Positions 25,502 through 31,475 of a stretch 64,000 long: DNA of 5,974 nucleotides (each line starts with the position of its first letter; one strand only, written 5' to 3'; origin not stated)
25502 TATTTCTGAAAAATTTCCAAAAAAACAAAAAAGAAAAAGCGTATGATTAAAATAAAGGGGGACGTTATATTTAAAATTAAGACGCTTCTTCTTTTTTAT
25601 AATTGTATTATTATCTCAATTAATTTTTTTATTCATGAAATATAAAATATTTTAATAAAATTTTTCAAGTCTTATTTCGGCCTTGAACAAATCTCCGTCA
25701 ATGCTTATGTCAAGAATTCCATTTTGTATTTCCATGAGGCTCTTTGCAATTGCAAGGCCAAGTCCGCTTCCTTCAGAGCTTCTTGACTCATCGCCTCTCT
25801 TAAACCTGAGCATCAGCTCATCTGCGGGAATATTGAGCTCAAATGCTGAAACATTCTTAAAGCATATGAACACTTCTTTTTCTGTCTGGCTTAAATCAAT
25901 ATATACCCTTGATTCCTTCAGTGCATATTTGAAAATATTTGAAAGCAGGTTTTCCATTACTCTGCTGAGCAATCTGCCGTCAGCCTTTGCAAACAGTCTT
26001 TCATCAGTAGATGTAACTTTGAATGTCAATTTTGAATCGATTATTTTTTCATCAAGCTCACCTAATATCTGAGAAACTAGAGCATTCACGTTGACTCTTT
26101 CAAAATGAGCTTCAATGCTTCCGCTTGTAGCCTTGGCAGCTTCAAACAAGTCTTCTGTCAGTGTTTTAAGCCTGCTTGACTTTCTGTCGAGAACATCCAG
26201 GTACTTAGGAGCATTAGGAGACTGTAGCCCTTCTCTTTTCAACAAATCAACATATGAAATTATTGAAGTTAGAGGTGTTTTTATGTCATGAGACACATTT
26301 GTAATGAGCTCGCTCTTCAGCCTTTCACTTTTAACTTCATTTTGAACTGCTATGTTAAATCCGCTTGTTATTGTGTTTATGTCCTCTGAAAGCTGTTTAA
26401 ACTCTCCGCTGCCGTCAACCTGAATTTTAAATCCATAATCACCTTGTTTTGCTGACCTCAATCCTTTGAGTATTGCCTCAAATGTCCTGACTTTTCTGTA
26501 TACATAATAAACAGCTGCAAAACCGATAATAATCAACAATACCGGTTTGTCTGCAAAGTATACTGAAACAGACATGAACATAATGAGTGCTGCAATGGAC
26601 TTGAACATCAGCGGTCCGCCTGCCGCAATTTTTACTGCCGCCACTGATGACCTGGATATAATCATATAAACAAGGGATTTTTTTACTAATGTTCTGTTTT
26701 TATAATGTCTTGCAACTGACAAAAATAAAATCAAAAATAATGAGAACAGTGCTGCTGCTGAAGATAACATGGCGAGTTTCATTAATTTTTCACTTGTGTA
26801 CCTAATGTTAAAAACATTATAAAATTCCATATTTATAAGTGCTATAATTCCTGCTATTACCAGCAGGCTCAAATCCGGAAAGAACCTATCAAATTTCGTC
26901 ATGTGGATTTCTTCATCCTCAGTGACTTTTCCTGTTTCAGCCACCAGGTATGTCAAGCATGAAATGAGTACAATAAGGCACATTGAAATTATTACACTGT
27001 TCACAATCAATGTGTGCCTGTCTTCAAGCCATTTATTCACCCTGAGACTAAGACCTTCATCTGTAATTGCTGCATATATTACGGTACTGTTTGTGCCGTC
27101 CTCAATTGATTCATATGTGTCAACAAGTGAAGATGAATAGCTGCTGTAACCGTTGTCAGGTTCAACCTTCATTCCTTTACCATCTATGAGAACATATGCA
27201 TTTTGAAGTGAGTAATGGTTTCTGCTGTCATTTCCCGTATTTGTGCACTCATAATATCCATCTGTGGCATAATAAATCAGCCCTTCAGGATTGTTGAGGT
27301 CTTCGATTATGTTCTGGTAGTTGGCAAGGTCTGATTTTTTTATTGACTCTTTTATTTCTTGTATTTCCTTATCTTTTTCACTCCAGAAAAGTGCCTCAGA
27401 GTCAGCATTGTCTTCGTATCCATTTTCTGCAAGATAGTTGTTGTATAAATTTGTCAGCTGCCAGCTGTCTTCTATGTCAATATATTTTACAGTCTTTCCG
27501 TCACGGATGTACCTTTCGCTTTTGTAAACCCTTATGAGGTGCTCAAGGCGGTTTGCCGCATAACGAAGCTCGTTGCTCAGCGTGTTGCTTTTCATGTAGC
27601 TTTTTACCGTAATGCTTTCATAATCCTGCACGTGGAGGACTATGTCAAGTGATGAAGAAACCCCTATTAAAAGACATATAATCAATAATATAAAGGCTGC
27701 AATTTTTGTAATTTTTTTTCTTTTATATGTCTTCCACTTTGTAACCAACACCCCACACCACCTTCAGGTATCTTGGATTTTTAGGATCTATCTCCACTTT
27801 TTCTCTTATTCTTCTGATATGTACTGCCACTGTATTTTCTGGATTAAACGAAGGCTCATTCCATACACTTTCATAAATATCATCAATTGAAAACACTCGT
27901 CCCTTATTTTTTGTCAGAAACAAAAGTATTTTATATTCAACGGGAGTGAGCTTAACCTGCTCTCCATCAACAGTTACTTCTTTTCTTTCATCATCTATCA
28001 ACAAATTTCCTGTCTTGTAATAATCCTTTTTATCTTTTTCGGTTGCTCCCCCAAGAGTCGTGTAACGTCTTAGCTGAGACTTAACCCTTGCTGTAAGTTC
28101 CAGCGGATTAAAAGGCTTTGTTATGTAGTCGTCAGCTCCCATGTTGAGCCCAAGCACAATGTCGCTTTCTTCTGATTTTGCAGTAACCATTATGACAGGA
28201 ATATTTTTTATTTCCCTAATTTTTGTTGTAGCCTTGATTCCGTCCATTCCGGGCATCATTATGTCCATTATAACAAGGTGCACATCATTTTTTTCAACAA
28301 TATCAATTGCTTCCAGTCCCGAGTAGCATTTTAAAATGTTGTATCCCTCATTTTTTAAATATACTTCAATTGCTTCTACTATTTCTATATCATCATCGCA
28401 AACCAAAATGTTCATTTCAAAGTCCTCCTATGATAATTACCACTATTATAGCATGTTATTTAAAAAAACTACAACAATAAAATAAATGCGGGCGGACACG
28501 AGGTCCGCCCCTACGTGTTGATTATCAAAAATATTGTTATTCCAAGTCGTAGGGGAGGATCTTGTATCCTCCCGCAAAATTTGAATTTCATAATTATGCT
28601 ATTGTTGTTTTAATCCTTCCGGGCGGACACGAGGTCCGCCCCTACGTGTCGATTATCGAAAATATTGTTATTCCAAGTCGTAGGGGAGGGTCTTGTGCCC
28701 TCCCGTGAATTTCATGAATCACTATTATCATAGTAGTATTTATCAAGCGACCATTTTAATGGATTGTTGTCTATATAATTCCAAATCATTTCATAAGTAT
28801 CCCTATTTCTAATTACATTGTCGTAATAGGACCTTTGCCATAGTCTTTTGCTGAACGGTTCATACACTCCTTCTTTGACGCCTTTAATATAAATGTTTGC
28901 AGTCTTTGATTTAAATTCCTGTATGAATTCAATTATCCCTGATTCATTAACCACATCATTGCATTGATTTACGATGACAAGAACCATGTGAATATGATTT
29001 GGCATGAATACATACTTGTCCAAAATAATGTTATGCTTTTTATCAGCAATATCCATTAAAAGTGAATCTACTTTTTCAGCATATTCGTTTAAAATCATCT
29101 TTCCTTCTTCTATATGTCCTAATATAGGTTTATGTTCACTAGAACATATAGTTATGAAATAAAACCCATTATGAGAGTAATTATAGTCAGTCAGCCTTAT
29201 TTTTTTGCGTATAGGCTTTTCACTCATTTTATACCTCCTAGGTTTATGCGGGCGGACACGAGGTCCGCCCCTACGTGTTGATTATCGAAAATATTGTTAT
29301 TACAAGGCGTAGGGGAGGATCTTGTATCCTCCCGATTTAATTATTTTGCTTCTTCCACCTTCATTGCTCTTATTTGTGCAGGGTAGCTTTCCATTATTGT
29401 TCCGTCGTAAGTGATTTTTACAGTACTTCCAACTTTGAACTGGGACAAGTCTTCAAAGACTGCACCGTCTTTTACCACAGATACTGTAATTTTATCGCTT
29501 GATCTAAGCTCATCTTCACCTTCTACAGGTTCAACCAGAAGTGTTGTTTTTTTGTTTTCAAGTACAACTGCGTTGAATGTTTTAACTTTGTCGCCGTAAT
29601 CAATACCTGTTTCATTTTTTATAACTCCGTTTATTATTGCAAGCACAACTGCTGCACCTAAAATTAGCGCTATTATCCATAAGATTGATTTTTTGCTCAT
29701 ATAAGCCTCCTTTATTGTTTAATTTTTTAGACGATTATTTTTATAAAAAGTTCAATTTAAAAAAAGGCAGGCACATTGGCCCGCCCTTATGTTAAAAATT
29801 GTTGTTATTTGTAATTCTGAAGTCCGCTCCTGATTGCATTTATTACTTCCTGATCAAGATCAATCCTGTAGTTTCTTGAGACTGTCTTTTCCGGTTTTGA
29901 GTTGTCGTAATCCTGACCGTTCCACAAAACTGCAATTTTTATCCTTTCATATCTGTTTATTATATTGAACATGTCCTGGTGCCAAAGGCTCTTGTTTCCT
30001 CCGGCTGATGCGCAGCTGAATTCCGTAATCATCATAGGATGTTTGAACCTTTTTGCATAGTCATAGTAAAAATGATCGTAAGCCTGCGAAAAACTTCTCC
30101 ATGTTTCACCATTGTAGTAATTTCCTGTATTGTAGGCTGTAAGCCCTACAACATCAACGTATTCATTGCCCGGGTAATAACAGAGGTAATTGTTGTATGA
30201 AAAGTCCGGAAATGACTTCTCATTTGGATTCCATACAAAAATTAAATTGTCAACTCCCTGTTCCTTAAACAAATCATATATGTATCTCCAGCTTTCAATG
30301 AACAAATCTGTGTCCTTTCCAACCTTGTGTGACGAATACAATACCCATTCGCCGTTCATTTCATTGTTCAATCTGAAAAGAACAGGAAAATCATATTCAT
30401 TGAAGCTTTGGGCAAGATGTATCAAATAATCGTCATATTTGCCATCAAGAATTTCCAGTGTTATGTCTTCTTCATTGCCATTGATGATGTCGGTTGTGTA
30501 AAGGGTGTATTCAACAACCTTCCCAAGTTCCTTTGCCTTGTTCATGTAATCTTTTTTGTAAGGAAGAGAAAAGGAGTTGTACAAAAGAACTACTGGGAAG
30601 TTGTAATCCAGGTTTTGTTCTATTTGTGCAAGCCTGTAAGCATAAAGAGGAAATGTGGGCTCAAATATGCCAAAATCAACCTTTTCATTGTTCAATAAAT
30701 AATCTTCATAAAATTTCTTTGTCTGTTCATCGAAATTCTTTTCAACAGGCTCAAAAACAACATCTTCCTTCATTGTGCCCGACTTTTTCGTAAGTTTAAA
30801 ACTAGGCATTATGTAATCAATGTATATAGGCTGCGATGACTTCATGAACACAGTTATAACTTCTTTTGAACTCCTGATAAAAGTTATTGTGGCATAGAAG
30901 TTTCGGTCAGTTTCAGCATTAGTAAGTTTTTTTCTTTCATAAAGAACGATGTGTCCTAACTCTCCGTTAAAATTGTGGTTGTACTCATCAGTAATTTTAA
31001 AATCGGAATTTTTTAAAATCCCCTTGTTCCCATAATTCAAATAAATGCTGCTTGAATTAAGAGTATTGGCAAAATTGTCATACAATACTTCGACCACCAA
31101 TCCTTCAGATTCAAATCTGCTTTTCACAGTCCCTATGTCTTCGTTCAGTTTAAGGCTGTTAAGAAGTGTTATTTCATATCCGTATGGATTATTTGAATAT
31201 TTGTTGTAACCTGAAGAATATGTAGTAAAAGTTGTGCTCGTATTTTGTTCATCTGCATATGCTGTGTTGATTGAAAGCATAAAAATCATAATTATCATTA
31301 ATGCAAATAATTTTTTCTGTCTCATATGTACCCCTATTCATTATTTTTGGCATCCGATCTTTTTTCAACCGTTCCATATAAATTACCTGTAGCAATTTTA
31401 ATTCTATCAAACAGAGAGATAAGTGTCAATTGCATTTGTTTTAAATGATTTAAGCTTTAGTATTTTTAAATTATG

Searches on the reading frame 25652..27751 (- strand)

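Call 16: search_protein_families(library=pfam, proteins=[window:25652-27751:-], max_evalue=0.00001)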
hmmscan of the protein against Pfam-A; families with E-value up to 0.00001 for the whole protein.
window:25652-27751:- (699 aa): 2 families
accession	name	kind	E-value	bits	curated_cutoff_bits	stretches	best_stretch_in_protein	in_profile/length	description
PF00512.31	HisKA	-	8.2e-16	58.3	26.9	1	479-544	2-66/66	His Kinase A (phospho-acceptor) domain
PF02518.31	HATPase_c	-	2.2e-09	38.2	26.4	1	591-682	2-93/111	Histidine kinase-, DNA gyrase B-, and HSP90-like ATPase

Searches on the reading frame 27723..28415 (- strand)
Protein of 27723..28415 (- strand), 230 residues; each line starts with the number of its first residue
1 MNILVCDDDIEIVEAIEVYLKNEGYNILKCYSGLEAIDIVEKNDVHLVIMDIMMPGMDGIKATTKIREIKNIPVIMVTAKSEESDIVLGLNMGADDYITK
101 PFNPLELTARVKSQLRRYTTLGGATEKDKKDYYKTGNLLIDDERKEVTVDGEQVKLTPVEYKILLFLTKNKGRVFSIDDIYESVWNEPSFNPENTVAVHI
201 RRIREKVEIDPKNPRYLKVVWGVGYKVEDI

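Call 16: search_protein_families(library=pfam, proteins=[window:27723-28415:-], max_evalue=0.00001)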
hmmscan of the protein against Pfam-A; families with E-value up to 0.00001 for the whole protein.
window:27723-28415:- (230 aa): 2 families
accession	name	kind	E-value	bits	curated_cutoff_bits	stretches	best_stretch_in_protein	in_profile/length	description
PF00072.30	Response_reg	-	4.3e-32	111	30.2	1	3-112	1-111/111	Response regulator receiver domain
PF00486.34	Trans_reg_C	-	2.6e-24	85.5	26.2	1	151-226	1-76/77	Transcriptional regulatory protein, C terminal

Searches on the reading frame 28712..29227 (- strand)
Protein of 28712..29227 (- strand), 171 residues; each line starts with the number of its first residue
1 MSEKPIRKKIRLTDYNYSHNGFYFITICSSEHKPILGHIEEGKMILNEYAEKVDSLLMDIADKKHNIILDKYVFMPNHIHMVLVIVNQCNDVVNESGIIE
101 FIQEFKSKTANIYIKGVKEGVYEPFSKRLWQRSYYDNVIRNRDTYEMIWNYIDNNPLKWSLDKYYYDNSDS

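Call 16: search_protein_families(library=pfam, proteins=[window:28712-29227:-], max_evalue=0.00001)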
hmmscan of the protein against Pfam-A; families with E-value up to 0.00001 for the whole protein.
window:28712-29227:- (171 aa): 1 family
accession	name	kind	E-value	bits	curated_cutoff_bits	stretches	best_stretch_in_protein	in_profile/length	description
PF01797.21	Y1_Tnp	-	3.8e-09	37.1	23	1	43-155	18-121/121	Transposase IS200 like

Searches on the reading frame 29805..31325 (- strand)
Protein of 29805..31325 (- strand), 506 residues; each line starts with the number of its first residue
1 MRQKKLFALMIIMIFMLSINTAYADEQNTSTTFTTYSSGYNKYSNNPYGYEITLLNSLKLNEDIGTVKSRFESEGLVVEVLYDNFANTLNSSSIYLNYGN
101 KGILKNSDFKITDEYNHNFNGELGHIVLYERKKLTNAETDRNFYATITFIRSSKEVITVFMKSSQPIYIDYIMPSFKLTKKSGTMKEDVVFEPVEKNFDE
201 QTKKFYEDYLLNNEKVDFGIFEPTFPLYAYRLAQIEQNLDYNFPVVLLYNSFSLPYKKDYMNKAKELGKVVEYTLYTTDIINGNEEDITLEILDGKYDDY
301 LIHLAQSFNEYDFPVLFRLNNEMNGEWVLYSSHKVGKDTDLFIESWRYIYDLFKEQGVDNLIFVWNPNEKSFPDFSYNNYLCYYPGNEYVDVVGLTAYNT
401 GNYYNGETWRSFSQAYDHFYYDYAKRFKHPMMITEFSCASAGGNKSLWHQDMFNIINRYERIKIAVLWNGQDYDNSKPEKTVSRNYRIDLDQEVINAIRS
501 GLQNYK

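Call 16: search_protein_families(library=pfam, proteins=[window:29805-31325:-], max_evalue=0.00001)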
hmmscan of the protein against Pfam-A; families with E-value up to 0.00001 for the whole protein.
window:29805-31325:- (506 aa): 1 family
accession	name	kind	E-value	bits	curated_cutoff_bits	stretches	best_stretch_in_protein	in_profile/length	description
PF02156.21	Glyco_hydro_26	-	6.7e-17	62.3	20.2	1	301-409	139-241/311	Glycosyl hydrolase family 26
